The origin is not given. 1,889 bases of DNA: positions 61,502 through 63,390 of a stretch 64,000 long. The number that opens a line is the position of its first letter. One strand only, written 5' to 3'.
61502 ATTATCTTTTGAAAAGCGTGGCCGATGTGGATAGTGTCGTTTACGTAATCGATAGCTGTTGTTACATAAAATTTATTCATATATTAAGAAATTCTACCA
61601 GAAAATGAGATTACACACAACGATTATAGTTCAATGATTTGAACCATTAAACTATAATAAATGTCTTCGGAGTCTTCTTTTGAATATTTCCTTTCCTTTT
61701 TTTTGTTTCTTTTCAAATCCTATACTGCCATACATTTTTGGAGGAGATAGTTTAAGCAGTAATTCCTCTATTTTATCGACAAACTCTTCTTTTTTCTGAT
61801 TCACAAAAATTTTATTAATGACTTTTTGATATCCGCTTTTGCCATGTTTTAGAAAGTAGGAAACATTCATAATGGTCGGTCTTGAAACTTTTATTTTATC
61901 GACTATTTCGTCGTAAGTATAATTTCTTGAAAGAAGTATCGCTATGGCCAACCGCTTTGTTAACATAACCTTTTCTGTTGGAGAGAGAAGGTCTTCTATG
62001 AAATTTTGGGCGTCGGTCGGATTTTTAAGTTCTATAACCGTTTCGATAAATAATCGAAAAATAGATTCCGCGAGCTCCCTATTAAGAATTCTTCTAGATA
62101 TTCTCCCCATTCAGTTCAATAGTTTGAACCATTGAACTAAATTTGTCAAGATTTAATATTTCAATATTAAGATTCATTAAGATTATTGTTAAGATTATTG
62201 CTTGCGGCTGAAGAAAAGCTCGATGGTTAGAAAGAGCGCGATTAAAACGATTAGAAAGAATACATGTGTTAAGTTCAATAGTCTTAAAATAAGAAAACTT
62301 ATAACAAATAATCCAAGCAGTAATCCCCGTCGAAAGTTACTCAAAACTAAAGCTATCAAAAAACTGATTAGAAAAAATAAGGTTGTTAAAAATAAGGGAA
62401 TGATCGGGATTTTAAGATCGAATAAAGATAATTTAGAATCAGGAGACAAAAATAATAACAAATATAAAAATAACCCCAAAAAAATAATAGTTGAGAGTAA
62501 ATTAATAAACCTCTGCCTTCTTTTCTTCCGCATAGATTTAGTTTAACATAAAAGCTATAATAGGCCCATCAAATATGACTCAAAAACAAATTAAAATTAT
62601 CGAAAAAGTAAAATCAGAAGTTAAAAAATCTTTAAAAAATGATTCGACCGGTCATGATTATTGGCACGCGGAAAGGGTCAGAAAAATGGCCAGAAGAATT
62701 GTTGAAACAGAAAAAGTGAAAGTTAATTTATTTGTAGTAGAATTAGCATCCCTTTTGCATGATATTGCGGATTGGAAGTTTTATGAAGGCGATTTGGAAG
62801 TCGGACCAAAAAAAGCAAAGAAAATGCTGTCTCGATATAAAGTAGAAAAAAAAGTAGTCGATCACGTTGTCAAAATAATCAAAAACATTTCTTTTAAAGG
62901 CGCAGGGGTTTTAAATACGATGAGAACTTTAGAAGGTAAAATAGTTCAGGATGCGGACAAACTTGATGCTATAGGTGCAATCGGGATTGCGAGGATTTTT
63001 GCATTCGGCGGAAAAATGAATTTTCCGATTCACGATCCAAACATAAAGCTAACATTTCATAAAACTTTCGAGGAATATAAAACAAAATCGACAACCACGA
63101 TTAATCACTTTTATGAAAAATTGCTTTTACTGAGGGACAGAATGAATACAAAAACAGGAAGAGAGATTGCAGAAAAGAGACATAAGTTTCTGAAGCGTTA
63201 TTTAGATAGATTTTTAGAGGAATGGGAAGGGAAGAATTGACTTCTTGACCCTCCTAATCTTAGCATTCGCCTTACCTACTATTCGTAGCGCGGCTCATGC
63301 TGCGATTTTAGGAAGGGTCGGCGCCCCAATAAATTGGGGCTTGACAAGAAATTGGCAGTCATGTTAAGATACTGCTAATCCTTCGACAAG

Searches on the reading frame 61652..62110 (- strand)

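Call 47: search_protein_families(library=pfam, proteins=[window:61652-62110:-], max_evalue=0.001)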
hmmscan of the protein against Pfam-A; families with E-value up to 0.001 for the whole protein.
window:61652-62110:- (152 aa): 1 family
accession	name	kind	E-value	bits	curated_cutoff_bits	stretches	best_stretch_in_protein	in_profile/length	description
PF01371.25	Trp_repressor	-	1.8e-13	50.8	27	1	20-100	5-86/88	Trp repressor protein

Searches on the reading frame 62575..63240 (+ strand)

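Call 47: search_protein_families(library=pfam, proteins=[window:62575-63240:+], max_evalue=0.001)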
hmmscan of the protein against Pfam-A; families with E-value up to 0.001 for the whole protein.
window:62575-63240:+ (221 aa): 1 family
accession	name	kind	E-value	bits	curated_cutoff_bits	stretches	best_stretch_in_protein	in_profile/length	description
PF01966.28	HD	-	6.5e-10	39.7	22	1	31-132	4-115/116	HD domain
